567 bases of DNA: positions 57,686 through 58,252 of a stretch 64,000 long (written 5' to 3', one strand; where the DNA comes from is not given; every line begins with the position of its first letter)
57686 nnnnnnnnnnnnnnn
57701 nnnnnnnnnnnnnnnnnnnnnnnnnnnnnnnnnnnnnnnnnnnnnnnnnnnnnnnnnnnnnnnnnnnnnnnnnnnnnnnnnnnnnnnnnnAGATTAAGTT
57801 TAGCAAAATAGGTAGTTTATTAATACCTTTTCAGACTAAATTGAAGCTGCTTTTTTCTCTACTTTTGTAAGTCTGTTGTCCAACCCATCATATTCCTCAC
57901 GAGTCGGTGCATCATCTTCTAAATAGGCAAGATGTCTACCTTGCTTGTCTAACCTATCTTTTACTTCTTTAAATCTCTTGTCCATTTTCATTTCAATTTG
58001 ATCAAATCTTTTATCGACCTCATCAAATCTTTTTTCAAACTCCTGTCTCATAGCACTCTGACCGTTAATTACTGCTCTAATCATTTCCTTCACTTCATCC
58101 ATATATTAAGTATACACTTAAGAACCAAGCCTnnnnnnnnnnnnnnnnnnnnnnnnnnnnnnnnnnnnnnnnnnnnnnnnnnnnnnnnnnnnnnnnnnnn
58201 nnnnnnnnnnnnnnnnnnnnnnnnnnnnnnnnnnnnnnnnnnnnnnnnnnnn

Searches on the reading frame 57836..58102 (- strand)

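Call 72: search_protein_families(library=pfam, proteins=[window:57836-58102:-], max_evalue=0.01)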
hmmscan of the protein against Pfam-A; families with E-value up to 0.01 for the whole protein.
window:57836-58102:- (88 aa): 2 families
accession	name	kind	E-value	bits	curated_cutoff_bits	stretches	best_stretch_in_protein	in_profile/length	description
PF04210.18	MtrG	-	0.001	19.4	27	0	24-56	10-43/64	Tetrahydromethanopterin S-methyltransferase, subunit G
PF23991.1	DUF7310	-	0.0096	16.8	40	0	42-86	3-47/83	Coiled-coil region of unknown function (DUF7310)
